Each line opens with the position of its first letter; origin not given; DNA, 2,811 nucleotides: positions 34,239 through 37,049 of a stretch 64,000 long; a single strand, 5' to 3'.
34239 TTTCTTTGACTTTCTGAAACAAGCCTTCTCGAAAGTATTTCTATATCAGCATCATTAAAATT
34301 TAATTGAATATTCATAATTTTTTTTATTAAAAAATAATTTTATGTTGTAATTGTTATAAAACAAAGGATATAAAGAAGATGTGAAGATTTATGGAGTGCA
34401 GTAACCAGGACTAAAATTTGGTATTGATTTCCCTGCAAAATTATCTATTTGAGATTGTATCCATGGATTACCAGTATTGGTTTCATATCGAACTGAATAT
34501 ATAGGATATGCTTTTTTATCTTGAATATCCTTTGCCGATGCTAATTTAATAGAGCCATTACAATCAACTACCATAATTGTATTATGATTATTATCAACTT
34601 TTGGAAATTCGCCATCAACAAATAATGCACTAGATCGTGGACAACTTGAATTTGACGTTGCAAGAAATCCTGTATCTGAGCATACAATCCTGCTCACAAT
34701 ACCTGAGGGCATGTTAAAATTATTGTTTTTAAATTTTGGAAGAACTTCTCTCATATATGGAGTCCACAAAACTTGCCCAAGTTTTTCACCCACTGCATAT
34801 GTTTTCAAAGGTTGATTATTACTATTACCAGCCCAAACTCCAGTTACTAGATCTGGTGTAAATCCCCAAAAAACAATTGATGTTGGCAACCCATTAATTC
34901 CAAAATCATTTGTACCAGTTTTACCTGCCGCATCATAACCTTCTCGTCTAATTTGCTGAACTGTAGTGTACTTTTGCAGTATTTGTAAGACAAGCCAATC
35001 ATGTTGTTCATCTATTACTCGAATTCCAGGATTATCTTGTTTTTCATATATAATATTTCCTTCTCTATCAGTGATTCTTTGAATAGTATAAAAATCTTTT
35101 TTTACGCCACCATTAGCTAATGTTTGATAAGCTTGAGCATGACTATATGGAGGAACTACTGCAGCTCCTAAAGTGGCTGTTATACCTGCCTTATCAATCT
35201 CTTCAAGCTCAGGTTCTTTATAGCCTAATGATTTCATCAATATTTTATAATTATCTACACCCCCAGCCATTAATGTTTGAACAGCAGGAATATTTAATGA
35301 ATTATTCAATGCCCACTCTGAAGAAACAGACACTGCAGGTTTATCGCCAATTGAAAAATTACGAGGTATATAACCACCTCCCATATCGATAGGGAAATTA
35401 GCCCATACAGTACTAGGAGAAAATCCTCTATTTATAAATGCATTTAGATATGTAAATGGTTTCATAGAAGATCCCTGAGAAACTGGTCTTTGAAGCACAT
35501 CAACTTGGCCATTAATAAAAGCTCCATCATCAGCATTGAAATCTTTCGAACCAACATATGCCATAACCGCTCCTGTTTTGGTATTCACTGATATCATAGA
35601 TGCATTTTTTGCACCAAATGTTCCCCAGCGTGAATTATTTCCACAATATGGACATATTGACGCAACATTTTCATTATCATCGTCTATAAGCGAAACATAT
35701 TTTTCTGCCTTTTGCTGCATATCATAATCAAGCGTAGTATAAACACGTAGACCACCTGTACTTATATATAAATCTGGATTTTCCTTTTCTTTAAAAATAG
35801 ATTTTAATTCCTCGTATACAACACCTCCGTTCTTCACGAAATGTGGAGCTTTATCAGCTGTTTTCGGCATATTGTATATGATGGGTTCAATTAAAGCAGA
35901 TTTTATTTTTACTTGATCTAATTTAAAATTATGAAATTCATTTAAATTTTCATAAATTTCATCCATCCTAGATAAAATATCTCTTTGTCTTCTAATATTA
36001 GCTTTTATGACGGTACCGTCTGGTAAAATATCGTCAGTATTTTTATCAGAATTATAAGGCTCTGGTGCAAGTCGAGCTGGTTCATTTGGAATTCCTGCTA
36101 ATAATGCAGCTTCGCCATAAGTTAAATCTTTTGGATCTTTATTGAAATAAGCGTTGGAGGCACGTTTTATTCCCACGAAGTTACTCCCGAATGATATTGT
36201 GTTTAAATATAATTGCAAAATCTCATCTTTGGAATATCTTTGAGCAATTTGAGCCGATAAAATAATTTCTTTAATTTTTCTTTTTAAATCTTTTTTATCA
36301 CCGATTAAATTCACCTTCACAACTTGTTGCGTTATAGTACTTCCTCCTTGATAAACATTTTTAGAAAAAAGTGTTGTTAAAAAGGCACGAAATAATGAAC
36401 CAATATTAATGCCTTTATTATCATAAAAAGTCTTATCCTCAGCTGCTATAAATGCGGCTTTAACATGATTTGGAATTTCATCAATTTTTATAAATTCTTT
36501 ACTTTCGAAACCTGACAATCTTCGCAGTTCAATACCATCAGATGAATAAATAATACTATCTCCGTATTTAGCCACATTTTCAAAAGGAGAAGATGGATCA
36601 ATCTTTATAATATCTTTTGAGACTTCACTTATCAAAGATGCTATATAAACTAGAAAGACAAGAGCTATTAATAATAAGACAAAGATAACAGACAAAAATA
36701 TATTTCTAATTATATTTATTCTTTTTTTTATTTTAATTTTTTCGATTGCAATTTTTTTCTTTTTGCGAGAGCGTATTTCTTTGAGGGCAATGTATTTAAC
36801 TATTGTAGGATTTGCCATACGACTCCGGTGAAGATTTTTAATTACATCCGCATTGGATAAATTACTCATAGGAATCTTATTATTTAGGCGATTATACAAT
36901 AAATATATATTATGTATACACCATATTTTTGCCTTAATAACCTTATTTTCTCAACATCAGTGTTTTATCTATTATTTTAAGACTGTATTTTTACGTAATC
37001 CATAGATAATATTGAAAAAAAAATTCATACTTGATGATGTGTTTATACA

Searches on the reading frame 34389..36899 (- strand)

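Call 3: search_protein_families(library=pfam, proteins=[window:34389-36899:-], max_evalue=0.1)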
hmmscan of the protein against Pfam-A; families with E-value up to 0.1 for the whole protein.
window:34389-36899:- (836 aa): 3 families
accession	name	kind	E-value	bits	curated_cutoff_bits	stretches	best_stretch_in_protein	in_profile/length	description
PF00912.28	Transgly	-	5.1e-54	182.8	27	1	131-281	11-161/178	Transglycosylase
PF00905.27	Transpeptidase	-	2.3e-19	70.2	22.1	1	436-669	4-247/299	Penicillin binding protein transpeptidase domain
PF11026.13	DUF2721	-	0.063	13.6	28.3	0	45-91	44-90/129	Protein of unknown function (DUF2721)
